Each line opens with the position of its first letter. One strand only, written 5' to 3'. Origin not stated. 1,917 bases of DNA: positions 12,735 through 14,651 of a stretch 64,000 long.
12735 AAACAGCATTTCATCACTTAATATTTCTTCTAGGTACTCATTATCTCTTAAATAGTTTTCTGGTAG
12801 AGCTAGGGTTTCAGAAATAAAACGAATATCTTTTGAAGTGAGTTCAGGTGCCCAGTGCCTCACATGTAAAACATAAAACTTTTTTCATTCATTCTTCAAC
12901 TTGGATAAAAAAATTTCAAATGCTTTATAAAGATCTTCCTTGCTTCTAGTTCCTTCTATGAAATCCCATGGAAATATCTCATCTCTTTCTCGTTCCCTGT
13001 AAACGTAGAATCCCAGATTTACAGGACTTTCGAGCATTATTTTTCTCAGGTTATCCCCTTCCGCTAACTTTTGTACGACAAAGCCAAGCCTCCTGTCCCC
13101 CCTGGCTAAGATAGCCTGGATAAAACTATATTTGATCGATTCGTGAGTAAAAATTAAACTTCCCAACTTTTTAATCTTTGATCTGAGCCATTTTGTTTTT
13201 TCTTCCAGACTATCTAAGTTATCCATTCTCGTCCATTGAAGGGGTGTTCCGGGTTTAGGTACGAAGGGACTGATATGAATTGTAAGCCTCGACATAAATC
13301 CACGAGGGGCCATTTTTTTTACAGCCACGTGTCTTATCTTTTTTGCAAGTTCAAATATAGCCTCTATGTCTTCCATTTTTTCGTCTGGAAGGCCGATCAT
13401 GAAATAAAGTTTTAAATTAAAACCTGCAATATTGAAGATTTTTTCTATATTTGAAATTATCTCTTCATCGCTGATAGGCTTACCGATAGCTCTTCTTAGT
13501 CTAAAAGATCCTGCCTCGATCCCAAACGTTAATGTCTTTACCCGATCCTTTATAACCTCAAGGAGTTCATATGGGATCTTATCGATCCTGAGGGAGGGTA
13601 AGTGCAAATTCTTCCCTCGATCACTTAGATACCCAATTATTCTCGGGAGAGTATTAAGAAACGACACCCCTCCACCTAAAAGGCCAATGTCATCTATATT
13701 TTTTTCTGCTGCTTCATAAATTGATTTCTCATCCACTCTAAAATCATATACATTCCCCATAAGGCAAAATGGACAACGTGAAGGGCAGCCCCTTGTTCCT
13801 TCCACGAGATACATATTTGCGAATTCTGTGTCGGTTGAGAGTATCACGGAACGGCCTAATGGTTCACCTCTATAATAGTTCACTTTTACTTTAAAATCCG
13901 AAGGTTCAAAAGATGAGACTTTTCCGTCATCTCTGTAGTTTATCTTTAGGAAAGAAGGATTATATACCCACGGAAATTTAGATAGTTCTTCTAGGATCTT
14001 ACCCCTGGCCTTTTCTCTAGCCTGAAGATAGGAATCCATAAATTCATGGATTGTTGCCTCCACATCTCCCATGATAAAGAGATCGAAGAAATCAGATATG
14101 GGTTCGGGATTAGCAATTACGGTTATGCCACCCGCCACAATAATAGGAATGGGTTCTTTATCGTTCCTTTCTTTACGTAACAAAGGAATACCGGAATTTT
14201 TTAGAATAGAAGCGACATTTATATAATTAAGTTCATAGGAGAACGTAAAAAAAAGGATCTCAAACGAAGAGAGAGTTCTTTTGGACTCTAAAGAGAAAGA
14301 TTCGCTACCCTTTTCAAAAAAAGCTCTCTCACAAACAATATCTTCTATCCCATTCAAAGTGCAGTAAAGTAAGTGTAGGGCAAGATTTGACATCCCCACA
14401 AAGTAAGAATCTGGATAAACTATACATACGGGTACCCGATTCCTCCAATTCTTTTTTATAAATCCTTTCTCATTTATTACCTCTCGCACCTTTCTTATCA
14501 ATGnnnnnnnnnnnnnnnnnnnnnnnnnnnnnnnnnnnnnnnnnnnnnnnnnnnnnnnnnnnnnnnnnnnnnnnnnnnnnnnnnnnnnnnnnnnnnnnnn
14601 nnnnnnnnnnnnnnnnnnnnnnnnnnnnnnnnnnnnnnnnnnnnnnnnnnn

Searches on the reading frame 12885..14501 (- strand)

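Call 88: search_protein_families(library=pfam, proteins=[window:12885-14501:-], max_evalue=0.00001)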
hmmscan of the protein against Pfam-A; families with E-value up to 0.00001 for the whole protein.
window:12885-14501:- (538 aa): 2 families
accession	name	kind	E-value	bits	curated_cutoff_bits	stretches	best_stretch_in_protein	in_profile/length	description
PF19864.5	Radical_SAM_N2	-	4.4e-37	127.3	29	1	42-182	2-151/151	Radical SAM proteins, N-terminal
PF04055.27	Radical_SAM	-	2.6e-13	50.9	29.5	1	234-386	2-166/166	Radical SAM superfamily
